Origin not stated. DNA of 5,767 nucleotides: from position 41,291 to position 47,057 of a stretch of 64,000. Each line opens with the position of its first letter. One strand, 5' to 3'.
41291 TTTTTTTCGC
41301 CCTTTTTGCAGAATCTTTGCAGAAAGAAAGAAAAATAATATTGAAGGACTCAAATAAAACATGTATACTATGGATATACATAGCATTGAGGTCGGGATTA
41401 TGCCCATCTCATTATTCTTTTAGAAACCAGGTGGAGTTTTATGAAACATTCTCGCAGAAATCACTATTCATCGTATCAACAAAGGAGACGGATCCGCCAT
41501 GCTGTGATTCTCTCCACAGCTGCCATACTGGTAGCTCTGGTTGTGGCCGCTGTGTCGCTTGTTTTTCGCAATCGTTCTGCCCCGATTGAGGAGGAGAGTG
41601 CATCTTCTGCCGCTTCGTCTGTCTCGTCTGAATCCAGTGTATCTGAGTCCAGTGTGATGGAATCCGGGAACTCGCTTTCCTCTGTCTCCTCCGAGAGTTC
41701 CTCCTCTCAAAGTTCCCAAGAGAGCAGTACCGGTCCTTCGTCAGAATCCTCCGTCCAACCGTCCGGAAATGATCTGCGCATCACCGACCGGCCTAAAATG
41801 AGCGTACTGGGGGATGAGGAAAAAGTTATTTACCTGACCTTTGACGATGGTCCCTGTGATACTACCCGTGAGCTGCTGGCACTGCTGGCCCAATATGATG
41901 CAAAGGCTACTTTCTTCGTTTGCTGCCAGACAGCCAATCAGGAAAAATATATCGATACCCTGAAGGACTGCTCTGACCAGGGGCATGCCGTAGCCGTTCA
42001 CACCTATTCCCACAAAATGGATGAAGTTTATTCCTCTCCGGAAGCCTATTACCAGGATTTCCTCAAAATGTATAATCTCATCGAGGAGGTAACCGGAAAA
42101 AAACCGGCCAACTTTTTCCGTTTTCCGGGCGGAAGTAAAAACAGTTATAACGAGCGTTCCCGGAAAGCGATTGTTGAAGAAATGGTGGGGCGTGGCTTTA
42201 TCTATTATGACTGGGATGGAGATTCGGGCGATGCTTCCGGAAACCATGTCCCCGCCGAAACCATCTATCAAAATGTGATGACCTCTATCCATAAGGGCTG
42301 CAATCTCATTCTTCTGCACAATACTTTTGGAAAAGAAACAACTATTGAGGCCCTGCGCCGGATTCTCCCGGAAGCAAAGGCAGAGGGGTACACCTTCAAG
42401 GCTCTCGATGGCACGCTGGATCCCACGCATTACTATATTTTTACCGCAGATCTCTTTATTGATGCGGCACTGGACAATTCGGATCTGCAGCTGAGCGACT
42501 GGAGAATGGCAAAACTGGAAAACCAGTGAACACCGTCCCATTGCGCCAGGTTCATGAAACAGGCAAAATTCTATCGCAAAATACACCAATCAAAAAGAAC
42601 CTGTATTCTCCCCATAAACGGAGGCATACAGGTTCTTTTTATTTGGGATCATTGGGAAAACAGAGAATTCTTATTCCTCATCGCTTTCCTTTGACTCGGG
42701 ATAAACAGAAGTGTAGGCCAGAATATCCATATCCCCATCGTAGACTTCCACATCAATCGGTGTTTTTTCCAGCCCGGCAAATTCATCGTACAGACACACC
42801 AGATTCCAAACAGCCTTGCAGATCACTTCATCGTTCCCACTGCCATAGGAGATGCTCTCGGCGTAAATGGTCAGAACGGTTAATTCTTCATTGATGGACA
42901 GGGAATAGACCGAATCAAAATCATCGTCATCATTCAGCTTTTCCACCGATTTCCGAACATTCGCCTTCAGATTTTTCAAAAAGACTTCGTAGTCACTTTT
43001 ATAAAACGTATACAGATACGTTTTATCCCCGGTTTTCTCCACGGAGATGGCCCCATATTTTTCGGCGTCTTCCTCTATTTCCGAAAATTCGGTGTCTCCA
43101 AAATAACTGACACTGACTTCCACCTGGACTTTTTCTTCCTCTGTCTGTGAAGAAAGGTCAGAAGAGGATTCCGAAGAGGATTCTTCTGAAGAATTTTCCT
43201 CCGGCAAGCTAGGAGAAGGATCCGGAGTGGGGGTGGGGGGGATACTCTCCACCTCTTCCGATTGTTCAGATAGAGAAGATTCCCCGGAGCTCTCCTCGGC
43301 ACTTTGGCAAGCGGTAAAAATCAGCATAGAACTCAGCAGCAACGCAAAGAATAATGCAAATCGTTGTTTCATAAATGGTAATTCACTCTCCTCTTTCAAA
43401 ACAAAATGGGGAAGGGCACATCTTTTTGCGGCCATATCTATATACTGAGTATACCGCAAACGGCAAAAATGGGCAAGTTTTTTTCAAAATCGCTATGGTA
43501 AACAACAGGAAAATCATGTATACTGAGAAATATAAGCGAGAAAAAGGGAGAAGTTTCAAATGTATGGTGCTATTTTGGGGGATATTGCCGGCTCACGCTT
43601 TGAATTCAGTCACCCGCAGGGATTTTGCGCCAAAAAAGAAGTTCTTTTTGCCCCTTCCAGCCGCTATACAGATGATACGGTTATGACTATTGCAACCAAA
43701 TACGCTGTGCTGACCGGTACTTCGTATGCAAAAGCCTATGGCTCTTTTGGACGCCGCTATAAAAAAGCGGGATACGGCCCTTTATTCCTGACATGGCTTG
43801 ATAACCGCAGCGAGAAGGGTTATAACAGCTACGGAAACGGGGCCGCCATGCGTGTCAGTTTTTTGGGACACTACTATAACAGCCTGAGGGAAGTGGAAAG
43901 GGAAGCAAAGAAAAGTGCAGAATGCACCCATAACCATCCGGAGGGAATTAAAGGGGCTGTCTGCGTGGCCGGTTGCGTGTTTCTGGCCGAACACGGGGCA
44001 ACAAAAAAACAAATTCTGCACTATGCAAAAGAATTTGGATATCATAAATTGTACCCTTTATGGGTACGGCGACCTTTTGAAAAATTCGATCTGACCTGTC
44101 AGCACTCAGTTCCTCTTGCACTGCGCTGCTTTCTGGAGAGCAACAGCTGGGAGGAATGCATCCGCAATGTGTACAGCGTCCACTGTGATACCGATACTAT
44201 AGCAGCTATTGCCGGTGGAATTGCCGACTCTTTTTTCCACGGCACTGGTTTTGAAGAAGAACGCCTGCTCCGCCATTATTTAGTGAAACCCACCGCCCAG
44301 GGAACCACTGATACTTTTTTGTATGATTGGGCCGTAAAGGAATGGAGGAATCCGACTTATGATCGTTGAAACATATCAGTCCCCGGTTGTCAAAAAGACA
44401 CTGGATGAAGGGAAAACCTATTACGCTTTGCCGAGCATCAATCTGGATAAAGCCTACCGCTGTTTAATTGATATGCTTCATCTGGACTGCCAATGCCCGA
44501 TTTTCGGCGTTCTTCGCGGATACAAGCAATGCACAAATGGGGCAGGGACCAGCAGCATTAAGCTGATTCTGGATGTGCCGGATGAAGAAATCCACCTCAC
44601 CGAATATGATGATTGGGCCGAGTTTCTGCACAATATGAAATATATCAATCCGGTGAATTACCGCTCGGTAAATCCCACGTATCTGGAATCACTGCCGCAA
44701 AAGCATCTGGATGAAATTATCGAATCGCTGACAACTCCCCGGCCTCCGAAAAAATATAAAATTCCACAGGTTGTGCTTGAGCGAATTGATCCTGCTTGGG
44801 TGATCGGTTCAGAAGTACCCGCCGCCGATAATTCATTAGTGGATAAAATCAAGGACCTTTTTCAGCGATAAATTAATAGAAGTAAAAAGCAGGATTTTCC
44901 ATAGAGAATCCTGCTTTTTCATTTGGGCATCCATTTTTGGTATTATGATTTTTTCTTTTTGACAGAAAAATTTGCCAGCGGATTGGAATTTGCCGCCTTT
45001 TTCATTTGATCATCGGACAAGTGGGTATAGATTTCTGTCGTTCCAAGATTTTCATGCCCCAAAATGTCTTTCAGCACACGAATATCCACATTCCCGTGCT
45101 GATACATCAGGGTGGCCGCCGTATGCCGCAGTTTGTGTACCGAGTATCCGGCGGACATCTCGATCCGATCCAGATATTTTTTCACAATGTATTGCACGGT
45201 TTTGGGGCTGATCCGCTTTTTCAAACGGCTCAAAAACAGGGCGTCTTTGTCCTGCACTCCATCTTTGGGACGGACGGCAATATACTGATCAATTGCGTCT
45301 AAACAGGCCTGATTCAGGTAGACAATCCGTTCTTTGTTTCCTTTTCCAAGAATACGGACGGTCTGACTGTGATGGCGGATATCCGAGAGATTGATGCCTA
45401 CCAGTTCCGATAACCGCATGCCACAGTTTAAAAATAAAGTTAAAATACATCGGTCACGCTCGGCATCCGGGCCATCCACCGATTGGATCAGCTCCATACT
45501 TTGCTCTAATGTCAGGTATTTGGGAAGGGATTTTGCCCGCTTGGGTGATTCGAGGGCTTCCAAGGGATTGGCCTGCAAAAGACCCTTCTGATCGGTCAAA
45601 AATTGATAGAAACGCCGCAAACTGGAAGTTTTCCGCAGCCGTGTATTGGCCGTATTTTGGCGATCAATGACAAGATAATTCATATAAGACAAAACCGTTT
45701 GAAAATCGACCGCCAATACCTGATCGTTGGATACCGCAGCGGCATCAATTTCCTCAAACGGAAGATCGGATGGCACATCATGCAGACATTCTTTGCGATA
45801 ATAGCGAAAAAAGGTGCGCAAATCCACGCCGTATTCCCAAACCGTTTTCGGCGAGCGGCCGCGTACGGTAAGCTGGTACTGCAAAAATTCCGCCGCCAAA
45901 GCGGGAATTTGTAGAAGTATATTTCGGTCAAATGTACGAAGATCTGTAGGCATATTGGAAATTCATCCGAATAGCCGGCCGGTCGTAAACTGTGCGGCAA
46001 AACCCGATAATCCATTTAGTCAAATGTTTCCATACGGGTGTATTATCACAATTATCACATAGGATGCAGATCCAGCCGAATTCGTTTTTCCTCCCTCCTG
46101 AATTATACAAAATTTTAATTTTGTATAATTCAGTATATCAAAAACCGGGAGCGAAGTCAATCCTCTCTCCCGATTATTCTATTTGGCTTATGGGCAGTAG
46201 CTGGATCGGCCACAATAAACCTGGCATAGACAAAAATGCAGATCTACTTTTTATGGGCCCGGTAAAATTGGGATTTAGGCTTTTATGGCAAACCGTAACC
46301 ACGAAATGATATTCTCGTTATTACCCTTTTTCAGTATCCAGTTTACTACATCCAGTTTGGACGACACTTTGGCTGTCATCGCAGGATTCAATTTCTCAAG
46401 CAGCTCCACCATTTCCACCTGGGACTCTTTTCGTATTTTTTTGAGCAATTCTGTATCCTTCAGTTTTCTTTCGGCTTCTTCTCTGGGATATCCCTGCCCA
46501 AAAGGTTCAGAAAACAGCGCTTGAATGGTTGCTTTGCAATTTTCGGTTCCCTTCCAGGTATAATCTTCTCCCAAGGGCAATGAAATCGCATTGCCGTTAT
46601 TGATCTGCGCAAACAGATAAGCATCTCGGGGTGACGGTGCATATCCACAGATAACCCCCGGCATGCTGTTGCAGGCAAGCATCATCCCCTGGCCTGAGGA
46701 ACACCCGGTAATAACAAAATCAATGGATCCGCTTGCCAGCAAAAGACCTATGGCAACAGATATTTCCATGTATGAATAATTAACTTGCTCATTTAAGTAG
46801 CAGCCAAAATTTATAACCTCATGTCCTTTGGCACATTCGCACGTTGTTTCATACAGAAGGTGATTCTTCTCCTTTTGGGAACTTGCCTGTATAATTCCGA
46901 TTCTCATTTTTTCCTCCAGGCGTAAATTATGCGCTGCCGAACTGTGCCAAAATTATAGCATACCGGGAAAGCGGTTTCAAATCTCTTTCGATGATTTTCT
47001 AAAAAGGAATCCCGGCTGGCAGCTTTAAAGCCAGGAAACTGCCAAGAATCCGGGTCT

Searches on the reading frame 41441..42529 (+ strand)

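Call 7: search_protein_families(library=ncbifam, proteins=[window:41441-42529:+], max_evalue=0.001)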
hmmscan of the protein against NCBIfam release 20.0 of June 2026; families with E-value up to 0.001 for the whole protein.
window:41441-42529:+ (362 aa): 10 families
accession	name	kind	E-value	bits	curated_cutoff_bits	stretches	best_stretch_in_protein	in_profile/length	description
NF045822.1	PgAcgDacpgdA2_Bac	equivalog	1.3e-33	116.5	400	1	123-323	65-259/274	peptidoglycan-N-acetylglucosamine deacetylase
TIGR02764.1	spore_ybaN_pdaB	equivalog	1.4e-28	99.9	237.4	1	126-322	4-187/191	polysaccharide deacetylase family sporulation protein PdaB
TIGR02884.1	spore_pdaA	equivalog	6.1e-27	94.8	298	1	121-323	29-221/224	delta-lactam-biosynthetic de-N-acetylase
NF045821.1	PgAcgDacpgdA1_Bac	equivalog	5.9e-20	71.3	400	1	130-324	90-273/282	peptidoglycan-N-acetylglucosamine deacetylase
TIGR04243.1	nodulat_NodB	equivalog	7.8e-17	61.4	240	1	128-322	2-196/197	chitooligosaccharide deacetylase NodB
NF045820.1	PgAcgDacpgdA_Strep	equivalog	2.7e-15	56.1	800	1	126-325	266-447/463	peptidoglycan-N-acetylglucosamine deacetylase PgdA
TIGR02873.1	spore_ylxY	hypoth_equivalog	1.4e-11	44.1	391.5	1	143-322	101-263/268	probable sporulation protein, polysaccharide deacetylase family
TIGR03006.1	pepcterm_polyde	equivalog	1.4e-10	40.7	276.2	1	142-239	36-129/272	XrtA system polysaccharide deacetylase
NF050820.1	PolSacchBiosHfsH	equivalog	4.4e-05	23.3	400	1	126-224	32-135/249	oligosaccharide deacetylase HfsH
NF042931.1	SAG1386_EF1546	equivalog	9.2e-05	22.6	80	1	8-102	14-111/158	SAG1386/EF1546 family surface-associated protein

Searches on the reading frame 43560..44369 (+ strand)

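Call 45: search_protein_families(library=ncbifam, proteins=[window:43560-44369:+], max_evalue=1e-15)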
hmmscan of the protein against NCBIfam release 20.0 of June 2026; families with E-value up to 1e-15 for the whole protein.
window:43560-44369:+ (269 aa): 0 families

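Call 55: search_protein_families(library=pfam, proteins=[window:43560-44369:+], max_evalue=0.001)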
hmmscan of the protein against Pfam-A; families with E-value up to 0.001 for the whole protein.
window:43560-44369:+ (269 aa): 1 family
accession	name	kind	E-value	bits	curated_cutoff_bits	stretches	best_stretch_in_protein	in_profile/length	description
PF03747.19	ADP_ribosyl_GH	-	7.3e-30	105.1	26.2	1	1-222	3-275/287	ADP-ribosylglycohydrolase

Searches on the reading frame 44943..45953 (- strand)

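Call 46: search_protein_families(library=ncbifam, proteins=[window:44943-45953:-], max_evalue=1e-15)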
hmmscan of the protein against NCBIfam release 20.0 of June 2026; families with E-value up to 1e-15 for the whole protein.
window:44943-45953:- (336 aa): 7 families
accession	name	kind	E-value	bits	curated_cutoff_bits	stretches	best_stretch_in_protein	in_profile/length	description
TIGR02224.1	recomb_XerC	equivalog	1.4e-66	224.9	335.15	1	22-320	2-285/295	tyrosine recombinase XerC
NF040815.2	recomb_XerA_Arch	equivalog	2.4e-63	214.2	220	1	26-320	5-262/263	site-specific tyrosine recombinase/integron integrase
TIGR02225.1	recomb_XerD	equivalog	1.3e-60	205.2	329.6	1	23-322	3-284/290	site-specific tyrosine recombinase XerD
NF001399.0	PRK00283.1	subfamily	8.4e-54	182.8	279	1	76-322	45-293/300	tyrosine recombinase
NF003462.0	PRK05084.1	equivalog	4.9e-43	147.2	267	1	163-323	193-355/360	tyrosine recombinase XerS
NF002331.0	PRK01287.1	subfamily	8.2e-37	127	371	1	99-323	94-323/365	site-specific tyrosine recombinase XerC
TIGR02249.1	integrase_gron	subfamily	2.1e-23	83.2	265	0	246-317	235-305/315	integron integrase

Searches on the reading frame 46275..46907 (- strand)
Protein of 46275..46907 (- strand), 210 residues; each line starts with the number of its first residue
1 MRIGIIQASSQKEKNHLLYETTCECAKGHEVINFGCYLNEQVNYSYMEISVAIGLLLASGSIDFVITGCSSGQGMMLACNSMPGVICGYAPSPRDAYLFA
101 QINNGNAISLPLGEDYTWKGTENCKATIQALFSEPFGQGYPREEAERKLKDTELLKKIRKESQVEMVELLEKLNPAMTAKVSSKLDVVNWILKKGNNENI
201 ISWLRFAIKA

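Call 46: search_protein_families(library=ncbifam, proteins=[window:46275-46907:-], max_evalue=1e-15)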
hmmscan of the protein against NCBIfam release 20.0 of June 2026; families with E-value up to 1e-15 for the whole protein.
window:46275-46907:- (210 aa): 1 family
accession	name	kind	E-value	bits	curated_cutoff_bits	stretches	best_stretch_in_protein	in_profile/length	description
NF006753.0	PRK09273.1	equivalog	4.1e-69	232.2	137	1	1-205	1-207/211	hypothetical protein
